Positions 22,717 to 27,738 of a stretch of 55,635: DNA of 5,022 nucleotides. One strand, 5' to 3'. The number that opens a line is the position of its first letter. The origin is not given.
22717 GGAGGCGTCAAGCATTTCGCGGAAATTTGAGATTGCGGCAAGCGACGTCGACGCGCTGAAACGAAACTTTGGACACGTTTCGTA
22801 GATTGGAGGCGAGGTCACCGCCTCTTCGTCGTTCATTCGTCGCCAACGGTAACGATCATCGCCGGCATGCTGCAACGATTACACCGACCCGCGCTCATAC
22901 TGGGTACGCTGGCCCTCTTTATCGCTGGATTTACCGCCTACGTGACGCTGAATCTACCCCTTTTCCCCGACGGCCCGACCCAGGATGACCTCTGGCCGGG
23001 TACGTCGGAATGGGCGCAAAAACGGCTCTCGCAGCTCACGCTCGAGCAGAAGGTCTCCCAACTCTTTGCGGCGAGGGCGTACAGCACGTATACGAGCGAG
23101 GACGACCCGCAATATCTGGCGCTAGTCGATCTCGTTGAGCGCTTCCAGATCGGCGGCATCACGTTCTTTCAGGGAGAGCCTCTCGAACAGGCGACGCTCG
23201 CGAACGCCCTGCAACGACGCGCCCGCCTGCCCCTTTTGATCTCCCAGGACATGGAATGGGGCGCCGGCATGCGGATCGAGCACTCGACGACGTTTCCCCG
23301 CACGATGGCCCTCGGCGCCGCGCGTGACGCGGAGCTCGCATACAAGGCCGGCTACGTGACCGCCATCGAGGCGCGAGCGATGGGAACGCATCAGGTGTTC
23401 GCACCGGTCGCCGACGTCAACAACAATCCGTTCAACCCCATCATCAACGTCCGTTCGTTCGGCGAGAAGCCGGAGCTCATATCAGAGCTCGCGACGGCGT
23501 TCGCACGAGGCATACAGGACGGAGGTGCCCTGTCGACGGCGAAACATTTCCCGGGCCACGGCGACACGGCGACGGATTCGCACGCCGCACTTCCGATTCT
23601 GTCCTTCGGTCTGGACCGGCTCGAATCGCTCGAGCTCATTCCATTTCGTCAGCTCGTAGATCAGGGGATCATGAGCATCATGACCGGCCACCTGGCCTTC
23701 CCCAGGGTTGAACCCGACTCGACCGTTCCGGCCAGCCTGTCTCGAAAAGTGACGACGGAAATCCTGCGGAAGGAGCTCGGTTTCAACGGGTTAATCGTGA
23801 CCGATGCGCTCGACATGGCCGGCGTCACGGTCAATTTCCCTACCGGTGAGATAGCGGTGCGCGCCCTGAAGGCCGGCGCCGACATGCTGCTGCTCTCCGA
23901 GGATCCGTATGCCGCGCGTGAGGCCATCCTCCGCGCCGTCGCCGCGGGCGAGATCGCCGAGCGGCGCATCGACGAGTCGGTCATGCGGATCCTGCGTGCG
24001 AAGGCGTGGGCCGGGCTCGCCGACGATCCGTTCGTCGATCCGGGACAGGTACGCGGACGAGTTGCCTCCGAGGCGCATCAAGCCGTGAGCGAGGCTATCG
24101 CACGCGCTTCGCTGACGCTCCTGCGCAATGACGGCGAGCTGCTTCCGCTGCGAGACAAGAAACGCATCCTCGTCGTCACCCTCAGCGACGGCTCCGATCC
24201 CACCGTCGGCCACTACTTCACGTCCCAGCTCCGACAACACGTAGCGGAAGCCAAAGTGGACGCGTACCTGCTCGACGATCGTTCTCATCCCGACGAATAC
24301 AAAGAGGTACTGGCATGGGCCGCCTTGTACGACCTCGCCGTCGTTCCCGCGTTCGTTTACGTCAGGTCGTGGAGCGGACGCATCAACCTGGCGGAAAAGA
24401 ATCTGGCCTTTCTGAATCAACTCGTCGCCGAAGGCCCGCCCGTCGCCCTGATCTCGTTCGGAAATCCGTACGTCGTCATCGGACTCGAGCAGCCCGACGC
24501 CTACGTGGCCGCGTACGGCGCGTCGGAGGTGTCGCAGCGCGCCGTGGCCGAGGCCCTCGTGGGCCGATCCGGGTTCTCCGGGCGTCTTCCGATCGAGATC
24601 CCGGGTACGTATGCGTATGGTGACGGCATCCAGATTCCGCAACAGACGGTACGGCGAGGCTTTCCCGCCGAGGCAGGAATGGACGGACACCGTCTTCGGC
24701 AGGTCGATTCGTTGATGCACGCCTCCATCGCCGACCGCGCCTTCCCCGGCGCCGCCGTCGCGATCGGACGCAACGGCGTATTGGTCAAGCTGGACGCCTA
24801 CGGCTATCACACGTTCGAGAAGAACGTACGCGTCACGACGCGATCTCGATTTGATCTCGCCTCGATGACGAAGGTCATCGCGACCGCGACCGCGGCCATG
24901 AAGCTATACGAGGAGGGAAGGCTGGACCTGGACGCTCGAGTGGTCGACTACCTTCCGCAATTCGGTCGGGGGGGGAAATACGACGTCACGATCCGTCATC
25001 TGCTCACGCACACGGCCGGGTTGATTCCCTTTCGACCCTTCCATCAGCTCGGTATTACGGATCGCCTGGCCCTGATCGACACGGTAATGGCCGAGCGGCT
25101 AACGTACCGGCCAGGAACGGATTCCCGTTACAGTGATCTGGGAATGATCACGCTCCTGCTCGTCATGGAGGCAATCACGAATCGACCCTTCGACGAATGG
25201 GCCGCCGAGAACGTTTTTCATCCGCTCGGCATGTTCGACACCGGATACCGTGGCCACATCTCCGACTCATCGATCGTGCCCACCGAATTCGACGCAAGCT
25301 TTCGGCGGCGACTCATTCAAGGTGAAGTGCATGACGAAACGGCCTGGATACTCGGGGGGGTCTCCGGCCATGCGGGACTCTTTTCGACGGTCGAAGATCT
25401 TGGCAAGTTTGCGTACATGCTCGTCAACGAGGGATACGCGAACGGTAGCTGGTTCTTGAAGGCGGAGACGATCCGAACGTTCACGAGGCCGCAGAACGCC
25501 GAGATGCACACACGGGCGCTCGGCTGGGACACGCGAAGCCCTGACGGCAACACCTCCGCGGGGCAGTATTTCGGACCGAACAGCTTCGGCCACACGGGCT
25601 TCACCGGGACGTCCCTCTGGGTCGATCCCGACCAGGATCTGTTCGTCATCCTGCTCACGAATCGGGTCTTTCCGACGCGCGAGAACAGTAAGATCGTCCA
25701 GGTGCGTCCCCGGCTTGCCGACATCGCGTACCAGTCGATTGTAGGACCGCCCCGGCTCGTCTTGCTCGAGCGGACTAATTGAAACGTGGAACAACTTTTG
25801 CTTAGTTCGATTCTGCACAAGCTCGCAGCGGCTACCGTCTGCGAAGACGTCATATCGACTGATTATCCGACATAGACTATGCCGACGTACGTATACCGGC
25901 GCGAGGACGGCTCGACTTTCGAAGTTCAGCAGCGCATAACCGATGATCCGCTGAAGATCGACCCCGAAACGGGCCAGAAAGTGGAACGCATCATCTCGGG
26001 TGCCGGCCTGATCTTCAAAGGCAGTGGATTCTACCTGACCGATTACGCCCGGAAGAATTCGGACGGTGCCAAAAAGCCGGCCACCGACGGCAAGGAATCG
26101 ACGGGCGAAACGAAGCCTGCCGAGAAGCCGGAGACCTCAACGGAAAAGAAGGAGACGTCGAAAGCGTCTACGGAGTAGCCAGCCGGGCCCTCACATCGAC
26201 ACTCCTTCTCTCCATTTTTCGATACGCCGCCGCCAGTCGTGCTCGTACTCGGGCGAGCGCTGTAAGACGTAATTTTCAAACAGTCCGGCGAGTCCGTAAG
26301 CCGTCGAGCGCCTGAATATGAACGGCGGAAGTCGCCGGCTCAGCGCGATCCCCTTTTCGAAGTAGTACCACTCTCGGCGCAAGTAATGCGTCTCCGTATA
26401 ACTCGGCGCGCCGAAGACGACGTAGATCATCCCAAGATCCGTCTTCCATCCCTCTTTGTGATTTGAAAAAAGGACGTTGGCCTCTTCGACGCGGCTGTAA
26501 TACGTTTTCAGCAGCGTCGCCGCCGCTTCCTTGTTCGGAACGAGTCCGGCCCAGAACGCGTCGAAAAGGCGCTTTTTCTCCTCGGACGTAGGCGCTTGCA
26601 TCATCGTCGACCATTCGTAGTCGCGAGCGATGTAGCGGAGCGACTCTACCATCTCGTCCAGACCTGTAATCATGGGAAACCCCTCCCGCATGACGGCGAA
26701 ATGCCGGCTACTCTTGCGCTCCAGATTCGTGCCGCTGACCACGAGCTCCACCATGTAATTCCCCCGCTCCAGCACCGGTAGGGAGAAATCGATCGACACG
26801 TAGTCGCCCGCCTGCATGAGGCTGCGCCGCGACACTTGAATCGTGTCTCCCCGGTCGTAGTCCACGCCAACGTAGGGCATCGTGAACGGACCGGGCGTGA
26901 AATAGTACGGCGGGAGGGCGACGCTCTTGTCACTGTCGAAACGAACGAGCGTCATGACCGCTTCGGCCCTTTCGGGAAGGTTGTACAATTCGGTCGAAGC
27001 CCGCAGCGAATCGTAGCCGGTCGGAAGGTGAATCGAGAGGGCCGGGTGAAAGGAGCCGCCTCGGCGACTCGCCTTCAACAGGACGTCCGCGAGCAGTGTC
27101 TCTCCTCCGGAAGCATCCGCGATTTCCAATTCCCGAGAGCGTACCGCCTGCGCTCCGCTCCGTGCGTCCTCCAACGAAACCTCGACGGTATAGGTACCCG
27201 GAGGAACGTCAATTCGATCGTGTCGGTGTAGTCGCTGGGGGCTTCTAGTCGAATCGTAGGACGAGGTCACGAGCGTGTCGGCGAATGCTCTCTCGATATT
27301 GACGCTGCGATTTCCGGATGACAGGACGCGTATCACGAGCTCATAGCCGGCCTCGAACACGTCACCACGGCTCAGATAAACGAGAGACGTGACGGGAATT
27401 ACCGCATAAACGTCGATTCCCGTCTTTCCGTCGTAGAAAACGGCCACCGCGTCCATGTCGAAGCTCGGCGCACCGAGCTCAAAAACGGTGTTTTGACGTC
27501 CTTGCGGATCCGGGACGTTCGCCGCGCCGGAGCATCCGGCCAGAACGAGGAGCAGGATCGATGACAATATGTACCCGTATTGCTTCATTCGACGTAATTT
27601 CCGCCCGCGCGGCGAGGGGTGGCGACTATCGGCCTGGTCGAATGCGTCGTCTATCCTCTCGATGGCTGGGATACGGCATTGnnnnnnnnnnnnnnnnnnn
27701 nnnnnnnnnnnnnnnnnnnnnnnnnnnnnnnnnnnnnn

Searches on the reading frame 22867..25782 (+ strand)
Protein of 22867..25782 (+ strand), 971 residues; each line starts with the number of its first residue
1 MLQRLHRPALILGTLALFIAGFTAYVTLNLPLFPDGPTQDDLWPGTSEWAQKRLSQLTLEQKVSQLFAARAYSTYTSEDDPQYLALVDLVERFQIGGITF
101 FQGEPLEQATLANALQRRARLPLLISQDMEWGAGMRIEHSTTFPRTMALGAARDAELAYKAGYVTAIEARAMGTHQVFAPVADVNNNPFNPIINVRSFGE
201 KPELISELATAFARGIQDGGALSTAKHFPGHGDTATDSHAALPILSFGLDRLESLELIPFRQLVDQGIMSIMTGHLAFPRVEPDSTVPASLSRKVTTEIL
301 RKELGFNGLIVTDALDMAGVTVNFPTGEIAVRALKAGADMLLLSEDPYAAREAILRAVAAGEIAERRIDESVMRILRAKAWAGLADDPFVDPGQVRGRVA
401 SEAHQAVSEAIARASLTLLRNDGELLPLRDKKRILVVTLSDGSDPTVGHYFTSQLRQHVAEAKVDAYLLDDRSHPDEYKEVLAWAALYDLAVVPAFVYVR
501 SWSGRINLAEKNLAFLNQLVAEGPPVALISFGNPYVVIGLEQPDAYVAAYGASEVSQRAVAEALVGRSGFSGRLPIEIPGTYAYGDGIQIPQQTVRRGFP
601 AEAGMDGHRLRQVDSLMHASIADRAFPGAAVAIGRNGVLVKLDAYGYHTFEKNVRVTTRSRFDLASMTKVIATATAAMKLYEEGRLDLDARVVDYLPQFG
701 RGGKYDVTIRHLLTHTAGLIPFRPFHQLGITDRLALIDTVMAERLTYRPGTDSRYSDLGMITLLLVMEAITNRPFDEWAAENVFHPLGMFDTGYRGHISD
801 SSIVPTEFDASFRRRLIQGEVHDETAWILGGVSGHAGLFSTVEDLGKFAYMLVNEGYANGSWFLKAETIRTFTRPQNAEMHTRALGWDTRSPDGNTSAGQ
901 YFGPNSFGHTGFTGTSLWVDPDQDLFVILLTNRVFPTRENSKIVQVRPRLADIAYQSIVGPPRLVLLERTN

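Call 18: search_protein_families(library=pfam, proteins=[window:22867-25782:+], max_evalue=0.001)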
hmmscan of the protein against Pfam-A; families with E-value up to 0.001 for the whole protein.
window:22867-25782:+ (971 aa): 3 families
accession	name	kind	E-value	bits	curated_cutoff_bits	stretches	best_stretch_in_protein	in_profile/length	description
PF00933.27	Glyco_hydro_3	-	3.9e-85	286.5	27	1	58-377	1-315/316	Glycosyl hydrolase family 3 N terminal domain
PF00144.29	Beta-lactamase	-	3e-66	224.3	27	1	614-939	2-316/329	Beta-lactamase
PF01915.27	Glyco_hydro_3_C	-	2e-13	51.2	31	1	417-582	2-173/200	Glycosyl hydrolase family 3 C-terminal domain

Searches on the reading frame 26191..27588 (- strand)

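Call 18: search_protein_families(library=pfam, proteins=[window:26191-27588:-], max_evalue=0.001)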
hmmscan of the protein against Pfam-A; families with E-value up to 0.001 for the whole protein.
window:26191-27588:- (465 aa): 1 family
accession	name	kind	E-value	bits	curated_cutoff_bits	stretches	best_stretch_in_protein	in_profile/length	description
PF20094.4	GWxTD_dom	-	5.8e-41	140.5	26.9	1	290-461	10-172/172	GWxTD domain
